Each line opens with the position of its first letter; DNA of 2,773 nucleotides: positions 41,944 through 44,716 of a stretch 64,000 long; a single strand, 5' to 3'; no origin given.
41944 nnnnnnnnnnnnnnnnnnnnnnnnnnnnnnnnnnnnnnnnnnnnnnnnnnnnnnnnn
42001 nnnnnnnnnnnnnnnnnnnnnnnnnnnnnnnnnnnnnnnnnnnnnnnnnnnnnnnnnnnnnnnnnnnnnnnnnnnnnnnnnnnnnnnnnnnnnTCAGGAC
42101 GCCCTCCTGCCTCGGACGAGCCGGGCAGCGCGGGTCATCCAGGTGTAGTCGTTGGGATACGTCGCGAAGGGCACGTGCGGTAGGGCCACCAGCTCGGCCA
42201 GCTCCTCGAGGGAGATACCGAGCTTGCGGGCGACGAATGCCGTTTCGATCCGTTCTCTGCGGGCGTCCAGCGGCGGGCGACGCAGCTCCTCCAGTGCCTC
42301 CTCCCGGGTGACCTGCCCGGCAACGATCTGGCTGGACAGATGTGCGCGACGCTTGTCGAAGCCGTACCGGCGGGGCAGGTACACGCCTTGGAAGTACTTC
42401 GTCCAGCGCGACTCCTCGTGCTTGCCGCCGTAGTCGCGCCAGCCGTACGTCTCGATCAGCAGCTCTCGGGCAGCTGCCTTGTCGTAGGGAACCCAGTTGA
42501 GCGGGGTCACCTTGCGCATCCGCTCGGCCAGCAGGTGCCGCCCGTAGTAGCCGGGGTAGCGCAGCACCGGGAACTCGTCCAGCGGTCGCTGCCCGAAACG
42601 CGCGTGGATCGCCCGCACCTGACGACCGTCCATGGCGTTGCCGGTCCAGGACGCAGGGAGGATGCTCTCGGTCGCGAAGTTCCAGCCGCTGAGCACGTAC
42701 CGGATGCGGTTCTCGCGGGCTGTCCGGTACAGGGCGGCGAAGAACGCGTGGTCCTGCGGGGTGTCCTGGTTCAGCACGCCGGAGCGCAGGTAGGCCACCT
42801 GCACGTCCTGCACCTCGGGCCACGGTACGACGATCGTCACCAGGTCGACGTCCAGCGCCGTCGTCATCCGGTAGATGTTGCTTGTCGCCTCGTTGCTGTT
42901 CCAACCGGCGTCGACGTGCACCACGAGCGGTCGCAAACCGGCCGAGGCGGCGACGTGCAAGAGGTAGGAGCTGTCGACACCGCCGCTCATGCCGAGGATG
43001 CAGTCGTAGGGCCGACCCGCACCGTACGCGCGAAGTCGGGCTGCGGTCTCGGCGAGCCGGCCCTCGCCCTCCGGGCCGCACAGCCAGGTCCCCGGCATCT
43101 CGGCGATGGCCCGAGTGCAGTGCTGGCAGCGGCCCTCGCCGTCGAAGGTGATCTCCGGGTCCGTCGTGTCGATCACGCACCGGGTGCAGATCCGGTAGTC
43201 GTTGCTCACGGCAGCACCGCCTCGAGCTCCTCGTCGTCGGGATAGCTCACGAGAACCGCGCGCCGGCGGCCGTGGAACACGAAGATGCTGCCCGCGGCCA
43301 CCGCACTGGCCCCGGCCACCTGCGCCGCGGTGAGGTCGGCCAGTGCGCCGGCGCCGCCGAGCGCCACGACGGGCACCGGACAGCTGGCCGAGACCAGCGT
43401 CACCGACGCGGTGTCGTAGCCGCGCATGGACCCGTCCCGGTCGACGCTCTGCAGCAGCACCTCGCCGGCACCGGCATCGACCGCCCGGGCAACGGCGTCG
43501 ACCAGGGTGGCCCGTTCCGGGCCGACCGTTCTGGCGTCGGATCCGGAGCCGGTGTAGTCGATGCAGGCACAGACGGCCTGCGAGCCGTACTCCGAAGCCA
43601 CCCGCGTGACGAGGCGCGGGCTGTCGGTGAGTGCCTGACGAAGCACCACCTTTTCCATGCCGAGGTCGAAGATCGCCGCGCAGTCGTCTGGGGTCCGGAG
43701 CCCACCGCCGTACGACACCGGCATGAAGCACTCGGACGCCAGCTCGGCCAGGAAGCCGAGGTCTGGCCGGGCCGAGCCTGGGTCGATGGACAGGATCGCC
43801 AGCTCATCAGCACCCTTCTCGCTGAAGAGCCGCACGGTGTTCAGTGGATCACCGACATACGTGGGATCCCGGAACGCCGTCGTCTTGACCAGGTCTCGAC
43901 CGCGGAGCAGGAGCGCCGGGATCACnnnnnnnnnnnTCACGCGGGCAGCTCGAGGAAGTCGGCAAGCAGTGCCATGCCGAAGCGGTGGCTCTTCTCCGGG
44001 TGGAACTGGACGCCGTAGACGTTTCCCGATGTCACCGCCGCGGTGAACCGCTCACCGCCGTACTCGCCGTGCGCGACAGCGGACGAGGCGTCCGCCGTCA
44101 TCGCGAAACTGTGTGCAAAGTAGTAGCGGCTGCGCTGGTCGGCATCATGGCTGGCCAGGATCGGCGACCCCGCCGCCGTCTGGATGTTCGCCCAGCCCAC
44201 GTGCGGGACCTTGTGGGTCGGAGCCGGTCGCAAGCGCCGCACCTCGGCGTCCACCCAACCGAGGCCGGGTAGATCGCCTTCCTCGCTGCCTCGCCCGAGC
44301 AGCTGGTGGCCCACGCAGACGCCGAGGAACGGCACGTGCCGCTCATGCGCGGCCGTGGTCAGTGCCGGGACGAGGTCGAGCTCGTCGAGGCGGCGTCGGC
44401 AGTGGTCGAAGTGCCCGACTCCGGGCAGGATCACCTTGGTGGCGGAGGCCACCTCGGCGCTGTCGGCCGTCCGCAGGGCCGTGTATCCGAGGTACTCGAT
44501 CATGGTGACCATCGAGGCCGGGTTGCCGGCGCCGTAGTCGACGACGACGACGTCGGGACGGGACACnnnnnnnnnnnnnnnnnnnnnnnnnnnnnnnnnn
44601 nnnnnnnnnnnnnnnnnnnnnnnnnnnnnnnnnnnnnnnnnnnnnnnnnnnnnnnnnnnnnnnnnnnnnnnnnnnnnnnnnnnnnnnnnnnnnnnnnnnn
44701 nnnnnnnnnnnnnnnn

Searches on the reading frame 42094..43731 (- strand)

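Call 3: search_protein_families(library=pfam, proteins=[window:42094-43731:-], max_evalue=0.01)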
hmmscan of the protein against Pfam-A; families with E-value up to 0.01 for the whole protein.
window:42094-43731:- (545 aa): 2 families
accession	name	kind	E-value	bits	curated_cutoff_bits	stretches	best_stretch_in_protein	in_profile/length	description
PF01507.26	PAPS_reduct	-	0.00099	19.6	22.5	1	245-304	3-61/175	Phosphoadenosine phosphosulfate reductase domain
PF01171.26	ATP_bind_3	-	0.0036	17.5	27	0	244-287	2-51/182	PP-loop family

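Call 4: search_protein_families(library=ncbifam, proteins=[window:42094-43731:-], max_evalue=0.01)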
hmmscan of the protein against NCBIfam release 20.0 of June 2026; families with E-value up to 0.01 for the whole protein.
window:42094-43731:- (545 aa): 4 families
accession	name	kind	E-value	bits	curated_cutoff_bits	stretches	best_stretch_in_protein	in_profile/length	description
TIGR03573.1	WbuX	subfamily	1.1e-70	238.8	203.2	1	180-515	2-343/344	N-acetyl sugar amidotransferase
TIGR00268.2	TIGR00268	equivalog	1.5e-05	24.4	150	1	244-352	16-121/259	ATP-dependent sacrificial sulfur transferase LarE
TIGR02432.1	lysidine_TilS_N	equivalog_domain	0.0018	18.2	93.6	1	245-302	3-66/189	tRNA lysidine(34) synthetase TilS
TIGR02039.1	CysD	subfamily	0.0022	17.7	396.6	1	245-302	23-84/294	sulfate adenylyltransferase, small subunit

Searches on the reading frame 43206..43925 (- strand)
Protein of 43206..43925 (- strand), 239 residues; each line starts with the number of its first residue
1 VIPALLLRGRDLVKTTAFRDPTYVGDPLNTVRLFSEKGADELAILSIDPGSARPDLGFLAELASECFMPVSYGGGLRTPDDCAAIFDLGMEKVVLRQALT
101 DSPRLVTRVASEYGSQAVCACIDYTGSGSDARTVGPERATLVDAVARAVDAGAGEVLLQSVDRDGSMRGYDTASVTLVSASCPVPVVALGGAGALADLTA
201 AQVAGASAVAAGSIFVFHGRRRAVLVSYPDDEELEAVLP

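Call 40: search_protein_families(library=ncbifam, proteins=[window:43206-43925:-], max_evalue=1e-8)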
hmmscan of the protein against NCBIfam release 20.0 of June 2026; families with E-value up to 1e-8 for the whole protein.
window:43206-43925:- (239 aa): 6 families
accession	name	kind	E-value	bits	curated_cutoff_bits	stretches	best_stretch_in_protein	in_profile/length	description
NF038364.1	AglZ_HisF2_fam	equivalog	3.8e-77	259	310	1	1-234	5-247/248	AglZ/HisF2 family acetamidino modification protein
TIGR03572.1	WbuZ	equivalog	9e-59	198.6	299.7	1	1-217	6-232/232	glycosyl amidation-associated protein WbuZ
TIGR00735.1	hisF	equivalog_domain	5.1e-36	124.3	294.55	1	2-217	7-234/254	imidazole glycerol phosphate synthase subunit HisF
NF010112.0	PRK13585.1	equivalog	4e-26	92.1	243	1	21-214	27-223/241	1-(5-phosphoribosyl)-5-[(5-phosphoribosylamino)methylideneamino]imidazole-4-carboxamide isomerase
TIGR00007.1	TIGR00007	equivalog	2.1e-20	73.3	228.95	1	21-213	24-219/231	1-(5-phosphoribosyl)-5-[(5-phosphoribosylamino)methylideneamino]imidazole-4-carboxamide isomerase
TIGR01919.1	hisA-trpF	equivalog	3.3e-10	39.9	306.45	1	23-202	29-212/243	bifunctional 1-(5-phosphoribosyl)-5-((5-phosphoribosylamino)methylideneamino)imidazole-4-carboxamide isomerase/phosphoribosylanthranilate is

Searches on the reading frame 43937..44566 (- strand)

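Call 40: search_protein_families(library=ncbifam, proteins=[window:43937-44566:-], max_evalue=1e-8)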
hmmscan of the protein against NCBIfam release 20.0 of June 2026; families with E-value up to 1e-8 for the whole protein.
window:43937-44566:- (209 aa): 2 families
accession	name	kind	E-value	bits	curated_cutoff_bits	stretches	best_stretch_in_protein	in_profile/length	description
TIGR01855.1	IMP_synth_hisH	equivalog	9.9e-56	188.7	105.4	1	6-206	1-197/198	imidazole glycerol phosphate synthase subunit HisH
NF010608.0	PRK14004.1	equivalog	1.3e-34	119.8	216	1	6-207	2-209/210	imidazole glycerol phosphate synthase subunit HisH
